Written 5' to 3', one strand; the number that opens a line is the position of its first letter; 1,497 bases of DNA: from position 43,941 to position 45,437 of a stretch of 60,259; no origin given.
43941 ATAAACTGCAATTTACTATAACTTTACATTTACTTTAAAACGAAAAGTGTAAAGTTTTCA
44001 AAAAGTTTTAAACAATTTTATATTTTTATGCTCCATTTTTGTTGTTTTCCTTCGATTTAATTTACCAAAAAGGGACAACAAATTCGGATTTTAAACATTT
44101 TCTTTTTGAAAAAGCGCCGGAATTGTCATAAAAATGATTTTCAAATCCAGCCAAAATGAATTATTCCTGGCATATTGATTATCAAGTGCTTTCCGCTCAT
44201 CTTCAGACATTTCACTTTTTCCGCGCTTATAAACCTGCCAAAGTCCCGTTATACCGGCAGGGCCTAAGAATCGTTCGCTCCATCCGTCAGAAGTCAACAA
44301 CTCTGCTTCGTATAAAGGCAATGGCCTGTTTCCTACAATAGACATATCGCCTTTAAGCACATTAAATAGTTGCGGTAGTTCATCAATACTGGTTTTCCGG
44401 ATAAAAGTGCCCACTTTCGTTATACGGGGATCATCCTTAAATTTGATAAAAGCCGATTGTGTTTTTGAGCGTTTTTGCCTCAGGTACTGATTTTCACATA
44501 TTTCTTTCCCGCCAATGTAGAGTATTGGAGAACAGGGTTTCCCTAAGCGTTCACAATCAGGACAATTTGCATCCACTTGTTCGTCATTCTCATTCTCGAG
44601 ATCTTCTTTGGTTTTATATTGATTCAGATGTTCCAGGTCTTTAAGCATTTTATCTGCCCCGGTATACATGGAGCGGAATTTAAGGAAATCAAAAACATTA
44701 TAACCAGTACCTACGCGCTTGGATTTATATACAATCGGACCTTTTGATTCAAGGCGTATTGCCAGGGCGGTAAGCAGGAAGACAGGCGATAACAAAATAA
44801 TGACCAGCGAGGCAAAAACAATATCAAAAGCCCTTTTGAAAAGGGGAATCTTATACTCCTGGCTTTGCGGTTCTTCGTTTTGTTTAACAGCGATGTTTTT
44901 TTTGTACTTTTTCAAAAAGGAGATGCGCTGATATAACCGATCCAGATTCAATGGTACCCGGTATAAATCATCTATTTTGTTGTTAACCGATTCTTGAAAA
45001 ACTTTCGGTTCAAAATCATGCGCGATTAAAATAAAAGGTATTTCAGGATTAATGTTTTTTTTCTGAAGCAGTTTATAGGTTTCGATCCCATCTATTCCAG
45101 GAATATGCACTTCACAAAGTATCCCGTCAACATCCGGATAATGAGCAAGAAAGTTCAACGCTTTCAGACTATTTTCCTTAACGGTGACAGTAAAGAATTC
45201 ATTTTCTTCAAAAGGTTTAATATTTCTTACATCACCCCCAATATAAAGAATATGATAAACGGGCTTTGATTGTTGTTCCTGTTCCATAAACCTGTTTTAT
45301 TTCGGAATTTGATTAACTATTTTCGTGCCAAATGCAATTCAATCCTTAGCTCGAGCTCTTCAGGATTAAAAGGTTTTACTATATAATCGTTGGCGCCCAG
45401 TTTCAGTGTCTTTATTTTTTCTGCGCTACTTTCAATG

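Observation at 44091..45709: Phosphorylatable stand-alone receiver next to a pseudo-receiver fused to the committing phosphoglycosyl transferase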

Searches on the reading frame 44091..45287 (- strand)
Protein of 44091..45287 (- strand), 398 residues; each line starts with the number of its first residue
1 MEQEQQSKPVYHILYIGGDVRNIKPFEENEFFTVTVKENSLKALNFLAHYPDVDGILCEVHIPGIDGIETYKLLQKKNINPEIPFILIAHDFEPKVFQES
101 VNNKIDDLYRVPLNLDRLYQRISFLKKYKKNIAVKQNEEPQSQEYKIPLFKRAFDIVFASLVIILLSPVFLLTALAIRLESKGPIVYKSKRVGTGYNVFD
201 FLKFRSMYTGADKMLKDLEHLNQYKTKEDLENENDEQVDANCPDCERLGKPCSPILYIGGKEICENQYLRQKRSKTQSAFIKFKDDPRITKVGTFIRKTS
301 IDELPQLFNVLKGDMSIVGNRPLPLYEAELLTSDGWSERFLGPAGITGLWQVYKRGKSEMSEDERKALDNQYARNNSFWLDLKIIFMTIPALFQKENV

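Call 3: search_protein_families(library=pfam, proteins=[window:44091-45287:-], max_evalue=1)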
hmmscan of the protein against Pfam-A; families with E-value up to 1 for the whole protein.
window:44091-45287:- (398 aa): 3 families
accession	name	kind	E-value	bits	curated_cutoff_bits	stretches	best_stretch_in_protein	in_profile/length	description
PF02397.22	Bac_transf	-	1.6e-59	200.9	27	1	151-393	1-178/179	Bacterial sugar transferase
PF00072.30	Response_reg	-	3.5e-07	30.8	30.2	1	26-122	18-110/111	Response regulator receiver domain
PF01924.21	HypD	-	0.29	10.6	25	1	29-122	152-242/351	Hydrogenase formation hypA family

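Call 4: search_protein_families(library=ncbifam, proteins=[window:44091-45287:-], max_evalue=0.01)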
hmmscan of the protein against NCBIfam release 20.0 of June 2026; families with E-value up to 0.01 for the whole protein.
window:44091-45287:- (398 aa): 23 families
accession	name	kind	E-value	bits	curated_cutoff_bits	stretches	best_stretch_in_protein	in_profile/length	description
TIGR03025.1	EPS_sugtrans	subfamily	7.8e-73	246.2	295.55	1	127-397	236-443/445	exopolysaccharide biosynthesis polyprenyl glycosylphosphotransferase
TIGR03023.1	WcaJ_sugtrans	equivalog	1.3e-61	209.3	410.75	2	276-397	326-451/453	undecaprenyl-phosphate glucose phosphotransferase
TIGR03022.1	WbaP_sugtrans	subfamily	9.6e-61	206.4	403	2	278-396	338-453/456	undecaprenyl-phosphate galactose phosphotransferase WbaP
NF052601.1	undeca_RfbP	equivalog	4.6e-56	189.8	330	2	273-393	120-236/244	undecaprenyl-phosphate galactose phosphotransferase family protein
NF041877.1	EPS_EpsZ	equivalog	5.5e-45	153.9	800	2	279-392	342-452/459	exopolysaccharide biosynthesis polyisoprenyl-phosphate hexose-1-phosphate transferase EpsZ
TIGR03013.1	EpsB_2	subfamily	2.1e-43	149.1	393.35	2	277-391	318-435/443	TIGR03013 family XrtA/PEP-CTERM system glycosyltransferase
NF050817.1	PolSacchBiosHfsE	equivalog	4.8e-40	137.7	750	2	274-393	333-460/467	polysaccharide biosynthesis protein HfsE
NF011751.0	PRK15204.1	equivalog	2.7e-38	131.8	907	2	281-395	361-472/476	undecaprenyl-phosphate galactose phosphotransferase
NF007518.0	PRK10124.1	equivalog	3.3e-38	131.6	684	2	283-390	343-455/464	undecaprenyl-phosphate glucose phosphotransferase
NF045514.1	glycotran_HepC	equivalog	1.8e-25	89.6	140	1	136-328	102-217/220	heterocyst development glycosyltransferase HepC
NF052313.1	T9SS_RR_PorX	equivalog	2.1e-08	33.4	300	1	12-131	2-118/513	T9SS response regulator signal transducer PorX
NF007135.0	PRK09581.1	equivalog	2.7e-06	26.5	474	1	29-130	24-124/457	PleD family two-component system response regulator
NF050064.1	BlResRespRegCbrR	equivalog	1.2e-05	24.4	600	1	22-133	138-248/415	bile resistance response regulator CbrR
NF051850.1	RespRegRprY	equivalog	0.0011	18.4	370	1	53-129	49-123/234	response regulator transcription factor RprY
NF049963.1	RespRegFlgRCampy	domain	0.0013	17.7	750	1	34-142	28-129/429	fla regulon two-component system response regulator FlgR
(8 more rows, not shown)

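Call 18: find_homologous_proteins(query=window:44091-45287:-, max_evalue=1e-20)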
Query window:44091-45287:- (398 aa): 8000 proteins with E <= 1e-20 among 8000 candidates; the best 120 are listed.
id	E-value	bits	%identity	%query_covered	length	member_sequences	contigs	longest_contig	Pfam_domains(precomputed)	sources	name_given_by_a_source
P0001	3.5e-246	834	91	100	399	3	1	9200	PF02397.23,PF00072.31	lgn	-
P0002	2.2e-222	756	81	100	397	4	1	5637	PF02397.23,PF00072.31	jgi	-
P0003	1.8e-220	750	81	100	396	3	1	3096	PF02397.23,PF00072.31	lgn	-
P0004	4.7e-213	725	79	100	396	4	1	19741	PF02397.23,PF00072.31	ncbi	-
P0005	2.2e-209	713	78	100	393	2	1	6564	PF02397.23,PF00072.31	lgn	-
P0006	6.3e-209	712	79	100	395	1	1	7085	PF02397.23,PF00072.31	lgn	-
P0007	3.6e-208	709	78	100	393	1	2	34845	PF02397.23,PF00072.31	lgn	-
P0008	3.7e-194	663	71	100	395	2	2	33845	PF02397.23,PF00072.31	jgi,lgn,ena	-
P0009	6.2e-193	659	71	100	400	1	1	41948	PF02397.23,PF00072.31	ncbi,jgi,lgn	-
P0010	2.6e-192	657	71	100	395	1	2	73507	PF02397.23,PF00072.31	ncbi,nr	ncbi:MAG: sugar transferase [Bacteroidales bacterium]|nr:sugar transferase [Bacteroidales bacterium]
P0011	2.5e-190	650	71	100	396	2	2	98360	PF02397.23,PF00072.31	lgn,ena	-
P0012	6.2e-189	646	71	100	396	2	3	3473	PF02397.23,PF00072.31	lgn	-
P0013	2.5e-188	644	69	99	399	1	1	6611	PF02397.23,PF00072.31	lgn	-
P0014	2.8e-188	644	69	99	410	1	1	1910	PF02397.23,PF00072.31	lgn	-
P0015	9.4e-188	642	69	99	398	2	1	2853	PF02397.23,PF00072.31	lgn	-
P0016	4.3e-187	640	69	100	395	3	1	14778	PF02397.23,PF00072.31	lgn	-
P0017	2.0e-186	638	70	99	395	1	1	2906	PF02397.23,PF00072.31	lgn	-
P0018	1.2e-173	596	66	98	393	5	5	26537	PF02397.23,PF00072.31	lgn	-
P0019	9.6e-168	576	65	98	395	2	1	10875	PF02397.23,PF00072.31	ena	-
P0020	2.0e-161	555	65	97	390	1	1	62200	PF02397.23,PF00072.31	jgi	jgi:lipopolysaccharide/colanic/teichoic acid biosynthesis glycosyltransferase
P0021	4.1e-160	551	63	99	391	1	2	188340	PF02397.23,PF00072.31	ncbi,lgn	-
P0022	3.2e-158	545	61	99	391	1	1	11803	PF02397.23,PF00072.31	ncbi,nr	ncbi:MAG: sugar transferase [Bacteroidales bacterium]|nr:sugar transferase [Bacteroidales bacterium]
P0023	1.3e-156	540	62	99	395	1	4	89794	PF02397.23,PF00072.31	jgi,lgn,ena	-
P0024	2.9e-154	532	62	97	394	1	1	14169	PF02397.23,PF00072.31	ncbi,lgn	-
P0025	9.7e-153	527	61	99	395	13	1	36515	PF02397.23,PF00072.31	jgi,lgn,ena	-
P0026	9.7e-152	523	62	99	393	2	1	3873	PF02397.23,PF00072.31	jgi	jgi:lipopolysaccharide/colanic/teichoic acid biosynthesis glycosyltransferase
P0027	4.1e-150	518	59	100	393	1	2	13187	PF02397.23,PF00072.31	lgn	-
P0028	6.8e-147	507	59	99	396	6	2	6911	PF02397.23,PF00072.31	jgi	jgi:lipopolysaccharide/colanic/teichoic acid biosynthesis glycosyltransferase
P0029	6.8e-146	504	59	99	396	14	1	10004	PF02397.23,PF00072.31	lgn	-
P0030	1.6e-145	503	59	98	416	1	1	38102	PF02397.23,PF00072.31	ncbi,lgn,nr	ncbi:MAG: sugar transferase [Bacteroidales bacterium]|nr:sugar transferase [Bacteroidales bacterium]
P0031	1.9e-145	503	58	97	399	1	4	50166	PF02397.23,PF00072.31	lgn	-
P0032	7.5e-145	501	58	97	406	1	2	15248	PF02397.23,PF00072.31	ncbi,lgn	-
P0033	1.3e-144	500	56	100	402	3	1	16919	PF02397.23,PF00072.31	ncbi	-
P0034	3.5e-144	499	59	97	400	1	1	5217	PF02397.23,PF00072.31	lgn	-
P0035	4.9e-144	498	58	99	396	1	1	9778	PF02397.23,PF00072.31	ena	-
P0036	4.9e-144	498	59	97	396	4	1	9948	PF02397.23,PF00072.31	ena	-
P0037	6.6e-144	498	58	99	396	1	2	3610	PF02397.23,PF00072.31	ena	-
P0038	1.0e-142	494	58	99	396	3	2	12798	PF02397.23,PF00072.31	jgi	jgi:lipopolysaccharide/colanic/teichoic acid biosynthesis glycosyltransferase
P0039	2.9e-142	492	58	99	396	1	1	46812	PF02397.23,PF00072.31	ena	-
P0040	3.7e-142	492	57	97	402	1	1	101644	PF02397.23,PF00072.31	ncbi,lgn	-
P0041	3.8e-142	492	57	99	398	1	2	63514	PF02397.23,PF00072.31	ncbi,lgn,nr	ncbi:MAG: sugar transferase [Bacteroidales bacterium]|nr:sugar transferase [Bacteroidales bacterium]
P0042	4.1e-142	492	58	97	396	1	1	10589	PF02397.23,PF00072.31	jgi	jgi:lipopolysaccharide/colanic/teichoic acid biosynthesis glycosyltransferase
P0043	1.4e-141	490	58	99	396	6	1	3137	PF02397.23,PF00072.31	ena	-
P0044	1.7e-141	490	59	97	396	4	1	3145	PF02397.23,PF00072.31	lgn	-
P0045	1.7e-141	490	58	99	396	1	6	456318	PF02397.23,PF00072.31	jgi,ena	-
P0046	2.2e-141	489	55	100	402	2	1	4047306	PF02397.23,PF00072.31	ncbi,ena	-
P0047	2.7e-141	489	57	100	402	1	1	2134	PF02397.23,PF00072.31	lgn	-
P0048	3.1e-141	489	55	100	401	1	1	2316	PF02397.23,PF00072.31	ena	-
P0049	7.7e-141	488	57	99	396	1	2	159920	PF02397.23,PF00072.31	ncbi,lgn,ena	-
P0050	7.7e-141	488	57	100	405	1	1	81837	PF02397.23,PF00072.31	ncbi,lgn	-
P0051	1.0e-140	487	58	97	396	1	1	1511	PF02397.23,PF00072.31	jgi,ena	-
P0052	1.5e-140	487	57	98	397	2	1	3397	PF02397.23,PF00072.31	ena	-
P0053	3.9e-140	485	55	100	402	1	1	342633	PF02397.23,PF00072.31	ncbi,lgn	-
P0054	1.3e-139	483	58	97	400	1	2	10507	PF02397.23,PF00072.31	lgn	-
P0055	3.6e-139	482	54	99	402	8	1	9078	PF02397.23,PF00072.31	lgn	-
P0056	4.6e-139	482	54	100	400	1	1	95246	PF02397.23,PF00072.31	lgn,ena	-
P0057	5.1e-139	482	55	99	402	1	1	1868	PF02397.23,PF00072.31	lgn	-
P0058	8.2e-139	481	58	97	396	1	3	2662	PF02397.23,PF00072.31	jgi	jgi:lipopolysaccharide/colanic/teichoic acid biosynthesis glycosyltransferase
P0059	1.4e-138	480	57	99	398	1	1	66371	PF02397.23,PF00072.31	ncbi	-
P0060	2.3e-138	479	56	100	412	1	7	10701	PF02397.23,PF00072.31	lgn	-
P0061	4.8e-138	478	57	100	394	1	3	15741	PF02397.23,PF00072.31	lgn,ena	-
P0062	4.9e-138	478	58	99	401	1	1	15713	PF02397.23,PF00072.31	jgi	-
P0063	6.0e-138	478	58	99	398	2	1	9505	PF02397.23,PF00072.31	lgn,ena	-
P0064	1.6e-137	477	54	100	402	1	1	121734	PF02397.23,PF00072.31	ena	-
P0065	2.1e-137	476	56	99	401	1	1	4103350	PF02397.23,PF00072.31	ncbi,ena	-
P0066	6.0e-137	475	57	97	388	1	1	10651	PF02397.23,PF00072.31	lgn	-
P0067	6.6e-137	475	57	97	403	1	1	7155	PF02397.23,PF00072.31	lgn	-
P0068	1.2e-136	474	55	100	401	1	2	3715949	PF02397.23,PF00072.31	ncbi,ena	-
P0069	1.2e-136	474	56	99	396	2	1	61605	PF02397.23,PF00072.31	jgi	jgi:lipopolysaccharide/colanic/teichoic acid biosynthesis glycosyltransferase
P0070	2.5e-136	473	55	100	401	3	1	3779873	PF02397.23,PF00072.31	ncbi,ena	-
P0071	3.2e-136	472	57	99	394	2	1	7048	PF02397.23,PF00072.31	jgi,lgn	-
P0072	4.0e-136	472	56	99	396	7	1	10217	PF02397.23,PF00072.31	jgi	-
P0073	4.5e-136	472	54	100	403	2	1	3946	PF02397.23,PF00072.31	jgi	jgi:lipopolysaccharide/colanic/teichoic acid biosynthesis glycosyltransferase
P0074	4.9e-136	472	54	97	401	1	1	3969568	PF02397.23,PF00072.31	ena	-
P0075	6.4e-136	471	55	99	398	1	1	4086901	PF02397.23,PF00072.31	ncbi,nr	ncbi:MAG: sugar transferase [Bacteroidota bacterium]|nr:sugar transferase [Bacteroidota bacterium]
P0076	6.4e-136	471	57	97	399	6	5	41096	PF02397.23,PF00072.31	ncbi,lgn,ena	-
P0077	1.2e-135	470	57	100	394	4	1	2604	PF02397.23,PF00072.31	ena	-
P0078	1.3e-135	470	54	100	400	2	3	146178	PF02397.23,PF00072.31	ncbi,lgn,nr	ncbi:MAG: sugar transferase [Bacteroidales bacterium]|nr:sugar transferase [Bacteroidales bacterium]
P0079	1.8e-135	470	56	97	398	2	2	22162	PF02397.23,PF00072.31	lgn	-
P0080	5.6e-135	468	54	97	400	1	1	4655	PF02397.23,PF00072.31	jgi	jgi:lipopolysaccharide/colanic/teichoic acid biosynthesis glycosyltransferase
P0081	1.1e-134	467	56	100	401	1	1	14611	PF02397.23,PF00072.31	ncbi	-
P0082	1.3e-134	467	54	97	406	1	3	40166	PF02397.23,PF00072.31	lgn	-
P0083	1.3e-134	467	56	97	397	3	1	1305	PF02397.23,PF00072.31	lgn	-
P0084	1.5e-134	467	57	97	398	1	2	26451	PF02397.23,PF00072.31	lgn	-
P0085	1.8e-134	467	55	99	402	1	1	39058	PF02397.23,PF00072.31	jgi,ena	-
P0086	2.3e-134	466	54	100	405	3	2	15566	PF02397.23,PF00072.31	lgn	-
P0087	6.2e-134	465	56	100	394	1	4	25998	PF02397.23,PF00072.31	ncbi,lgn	-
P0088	8.3e-134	464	57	99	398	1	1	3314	PF02397.23,PF00072.31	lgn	-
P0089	8.7e-134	464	57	99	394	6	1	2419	PF02397.23,PF00072.31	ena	-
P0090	9.2e-134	464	55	100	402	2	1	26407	PF02397.23,PF00072.31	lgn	-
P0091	1.5e-133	464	56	97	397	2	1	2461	PF02397.23,PF00072.31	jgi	jgi:lipopolysaccharide/colanic/teichoic acid biosynthesis glycosyltransferase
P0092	2.6e-133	463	56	100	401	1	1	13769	PF02397.23,PF00072.31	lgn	-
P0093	4.6e-133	462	57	98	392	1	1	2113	PF02397.23,PF00072.31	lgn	-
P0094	6.0e-133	462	54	97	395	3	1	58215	PF02397.23,PF00072.31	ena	-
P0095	1.2e-132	461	54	97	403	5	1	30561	PF02397.23,PF00072.31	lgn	-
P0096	1.5e-132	460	54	99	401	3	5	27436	PF02397.23,PF00072.31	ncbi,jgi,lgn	jgi:lipopolysaccharide/colanic/teichoic acid biosynthesis glycosyltransferase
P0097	2.3e-132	460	54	99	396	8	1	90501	PF02397.23,PF00072.31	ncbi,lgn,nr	ncbi:MAG: sugar transferase [Bacteroidales bacterium]|nr:sugar transferase [Bacteroidales bacterium]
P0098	2.4e-132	460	56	99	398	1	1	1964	PF02397.23,PF00072.31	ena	-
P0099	2.7e-132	459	52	100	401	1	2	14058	PF02397.23,PF00072.31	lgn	-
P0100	4.0e-132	459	54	99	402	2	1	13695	PF02397.23,PF00072.31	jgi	-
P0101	4.7e-132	459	55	98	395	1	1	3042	PF02397.23,PF00072.31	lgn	-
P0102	4.7e-132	459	56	97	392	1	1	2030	PF02397.23,PF00072.31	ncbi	-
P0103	4.7e-132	459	56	100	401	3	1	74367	PF02397.23,PF00072.31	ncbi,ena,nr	ncbi:MAG: sugar transferase [Marinilabiliales bacterium]|nr:MAG: sugar transferase [Marinilabiliales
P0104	5.0e-132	459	53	97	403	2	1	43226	PF02397.23,PF00072.31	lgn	-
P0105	5.0e-132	459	53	99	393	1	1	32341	PF02397.23,PF00072.31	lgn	-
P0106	7.4e-132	458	55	99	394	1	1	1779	PF02397.23,PF00072.31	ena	-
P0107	7.7e-132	458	52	100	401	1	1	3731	PF02397.23,PF00072.31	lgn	-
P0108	8.7e-132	458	57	97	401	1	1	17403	PF02397.23,PF00072.31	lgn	-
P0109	9.4e-132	458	54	100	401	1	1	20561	PF02397.23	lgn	-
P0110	1.0e-131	458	55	98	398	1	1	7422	PF02397.23,PF00072.31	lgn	-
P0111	1.0e-131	457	53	99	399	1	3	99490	PF02397.23,PF00072.31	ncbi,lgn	-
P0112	1.4e-131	457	58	97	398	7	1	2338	PF02397.23,PF00072.31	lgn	-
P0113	1.8e-131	457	54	98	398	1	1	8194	PF02397.23,PF00072.31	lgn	-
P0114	2.4e-131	456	54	99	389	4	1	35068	PF02397.23,PF00072.31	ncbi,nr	ncbi:MAG: sugar transferase [Bacteroidales bacterium]|nr:sugar transferase [Bacteroidales bacterium]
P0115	2.5e-131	456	53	99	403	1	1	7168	PF02397.23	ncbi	-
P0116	2.6e-131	456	56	97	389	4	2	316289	PF02397.23,PF00072.31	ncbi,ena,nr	ncbi:MAG: glycosyl transferase [Bacteroidetes bacterium]|nr:MAG: glycosyl transferase [Bacteroidota 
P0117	2.7e-131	456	56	97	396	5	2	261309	PF02397.23,PF00072.31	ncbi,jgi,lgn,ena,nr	ncbi:MAG: sugar transferase [Bacteroidales bacterium]|nr:sugar transferase [Bacteroidales bacterium]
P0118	3.7e-131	456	54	100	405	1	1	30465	PF02397.23,PF00072.31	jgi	jgi:lipopolysaccharide/colanic/teichoic acid biosynthesis glycosyltransferase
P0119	4.2e-131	455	55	97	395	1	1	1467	PF02397.23,PF00072.31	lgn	-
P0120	5.5e-131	455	56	98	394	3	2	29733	PF02397.23,PF00072.31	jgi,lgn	jgi:lipopolysaccharide/colanic/teichoic acid biosynthesis glycosyltransferase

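Call 21: find_related_loci(query=window:44091-45287:-, collection=genome_contigs, flank=6000)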
Query window:44091-45287:- (398 aa) in genome_contigs; peptide patterns used: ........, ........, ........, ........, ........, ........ (x = any residue, [..] = any of these).
76 stretches matched a pattern; 4 encode a relative of the query (tblastn E <= 1e-3); 4 distinct loci.
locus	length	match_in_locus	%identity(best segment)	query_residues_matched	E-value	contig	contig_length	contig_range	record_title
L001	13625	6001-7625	92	1-398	0e+0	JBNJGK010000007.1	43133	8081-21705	MAG: Bacteroidota bacterium isolate Y22_45dBSe2.bin.130 NODE_374_length_43133_cov_37.972162, whole genome shotgun sequen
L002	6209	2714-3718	42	23-398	5e-81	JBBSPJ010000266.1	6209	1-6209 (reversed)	MAG: Cytophagales bacterium isolate LS6_sbin.53 LS6_sbin.53_K_118035_L_6209_cov_17.8792, whole genome shotgun sequence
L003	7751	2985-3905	41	51-398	3e-74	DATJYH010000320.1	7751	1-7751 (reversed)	MAG TPA_asm: Puia sp. isolate SMAG_U15147 k141_1763454, whole genome shotgun sequence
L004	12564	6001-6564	32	151-398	9e-13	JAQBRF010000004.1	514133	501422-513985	MAG: Candidatus Nomurabacteria bacterium isolate RYN_392 scaffold_4587669, whole genome shotgun sequence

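Call 24: find_encoding_contigs(protein=P0046, flank=8000, max_places=2)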
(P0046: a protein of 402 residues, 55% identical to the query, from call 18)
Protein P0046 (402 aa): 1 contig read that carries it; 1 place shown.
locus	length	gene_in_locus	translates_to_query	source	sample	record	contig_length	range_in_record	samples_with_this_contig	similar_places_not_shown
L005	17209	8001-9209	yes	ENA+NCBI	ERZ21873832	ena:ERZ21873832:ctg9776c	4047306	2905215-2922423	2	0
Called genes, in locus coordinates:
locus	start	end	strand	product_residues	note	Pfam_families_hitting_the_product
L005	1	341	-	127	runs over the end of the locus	PF00166:Cpn10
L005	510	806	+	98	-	-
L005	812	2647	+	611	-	PF02518:HATPase_c (weak), PF13589:HATPase_c_3, PF01119:DNA_mis_repair, PF08676:MutL_C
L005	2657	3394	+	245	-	PF08551:DUF1751 (weak), PF01694:Rhomboid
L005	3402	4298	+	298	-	PF01694:Rhomboid, PF20216:DUF6576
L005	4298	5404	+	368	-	PF28535:DUF8431, PF03372:Exo_endo_phos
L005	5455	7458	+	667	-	PF00270:DEAD (faint), PF04851:ResIII, PF17757:UvrB_inter, PF27431:UvrB_3rd, PF00271:Helicase_C, PF12344:UvrB, PF02151:UVR (weak)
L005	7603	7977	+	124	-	PF00072:Response_reg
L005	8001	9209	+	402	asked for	PF00072:Response_reg, PF02397:Bac_transf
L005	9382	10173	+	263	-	PF02321:OEP (weak)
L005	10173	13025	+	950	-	PF02706:Wzz (faint), PF01476:LysM, PF23473:LysM3_LYK4_5 (faint), PF01476:LysM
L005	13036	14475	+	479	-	PF13440:Polysacc_synt_3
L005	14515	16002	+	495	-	PF04932:Wzy_C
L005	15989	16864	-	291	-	PF00535:Glycos_transf_2, PF13641:Glyco_tranf_2_3 (weak)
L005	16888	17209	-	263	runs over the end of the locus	PF02390:Methyltransf_4 (weak), PF05050:Methyltransf_21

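Call 25: find_encoding_contigs(protein=P0021, flank=8000, max_places=2)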
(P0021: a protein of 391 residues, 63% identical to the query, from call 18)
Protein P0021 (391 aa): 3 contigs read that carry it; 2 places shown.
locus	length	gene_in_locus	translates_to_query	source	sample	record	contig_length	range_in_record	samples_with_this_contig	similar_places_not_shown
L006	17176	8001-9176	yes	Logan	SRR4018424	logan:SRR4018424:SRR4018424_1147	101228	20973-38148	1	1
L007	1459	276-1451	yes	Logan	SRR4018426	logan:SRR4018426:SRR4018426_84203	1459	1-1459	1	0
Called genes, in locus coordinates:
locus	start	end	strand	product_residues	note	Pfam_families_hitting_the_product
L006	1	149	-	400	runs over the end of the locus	PF01497:Peripla_BP_2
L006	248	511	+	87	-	-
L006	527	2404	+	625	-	PF02518:HATPase_c (weak), PF13589:HATPase_c_3, PF01119:DNA_mis_repair, PF08676:MutL_C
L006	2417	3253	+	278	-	PF01694:Rhomboid, PF08551:DUF1751, PF01694:Rhomboid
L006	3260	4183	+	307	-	PF01694:Rhomboid, PF20216:DUF6576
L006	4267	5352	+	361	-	PF28535:DUF8431, PF03372:Exo_endo_phos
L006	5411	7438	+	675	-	PF00270:DEAD (faint), PF04851:ResIII, PF17757:UvrB_inter, PF27431:UvrB_3rd, PF00271:Helicase_C, PF12344:UvrB, PF02151:UVR (weak)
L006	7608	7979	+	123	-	PF00072:Response_reg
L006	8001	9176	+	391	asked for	PF00072:Response_reg, PF02397:Bac_transf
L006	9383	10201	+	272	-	-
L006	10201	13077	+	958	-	PF02706:Wzz (weak), PF01476:LysM, PF23473:LysM3_LYK4_5 (faint), PF01476:LysM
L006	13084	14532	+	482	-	PF13440:Polysacc_synt_3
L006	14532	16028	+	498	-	PF04932:Wzy_C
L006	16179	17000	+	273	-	PF00459:Inositol_P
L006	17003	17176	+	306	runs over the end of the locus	PF00535:Glycos_transf_2, PF13641:Glyco_tranf_2_3, PF13632:Glyco_trans_2_3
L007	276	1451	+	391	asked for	PF00072:Response_reg, PF02397:Bac_transf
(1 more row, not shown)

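Call 34: find_related_loci(query=A1, collection=metagenome_contigs, flank=6000)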
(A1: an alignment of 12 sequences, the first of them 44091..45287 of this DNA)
Query A1 (398 aa) in metagenome_contigs; peptide patterns used: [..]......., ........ (x = any residue, [..] = any of these).
600 stretches matched a pattern (row limit reached: there are more); 589 encode a relative of the query (tblastn E <= 1e-3); the best 80 are kept; 80 distinct loci.
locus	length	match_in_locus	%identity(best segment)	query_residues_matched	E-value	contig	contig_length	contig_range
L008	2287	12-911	63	98-398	4e-129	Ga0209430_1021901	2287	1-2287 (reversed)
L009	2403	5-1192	47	13-398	2e-119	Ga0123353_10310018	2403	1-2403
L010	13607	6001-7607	47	12-398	2e-111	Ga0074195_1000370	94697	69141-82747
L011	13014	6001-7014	54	59-398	4e-107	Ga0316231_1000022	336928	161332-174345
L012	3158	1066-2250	49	13-398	1e-109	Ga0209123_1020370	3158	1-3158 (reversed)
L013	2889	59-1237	48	13-398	2e-108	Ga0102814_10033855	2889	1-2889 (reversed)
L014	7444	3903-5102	48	6-398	2e-103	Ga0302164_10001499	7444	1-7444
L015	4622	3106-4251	48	13-398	4e-103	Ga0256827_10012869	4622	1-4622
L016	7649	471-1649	46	13-398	2e-101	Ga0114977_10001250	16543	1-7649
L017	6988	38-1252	48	1-398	8e-101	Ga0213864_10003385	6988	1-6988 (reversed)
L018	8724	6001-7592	50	1-398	8e-100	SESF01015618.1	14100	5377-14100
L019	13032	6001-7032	50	52-398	6e-99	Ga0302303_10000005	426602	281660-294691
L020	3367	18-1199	48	13-398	2e-100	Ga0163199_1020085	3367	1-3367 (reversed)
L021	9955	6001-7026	50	55-398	1e-98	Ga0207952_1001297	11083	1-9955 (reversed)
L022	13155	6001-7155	44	12-398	2e-94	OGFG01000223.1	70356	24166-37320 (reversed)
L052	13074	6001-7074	47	38-398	1e-98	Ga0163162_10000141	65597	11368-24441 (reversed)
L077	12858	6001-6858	51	105-398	6e-80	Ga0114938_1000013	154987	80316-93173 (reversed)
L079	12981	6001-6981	51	64-398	1e-90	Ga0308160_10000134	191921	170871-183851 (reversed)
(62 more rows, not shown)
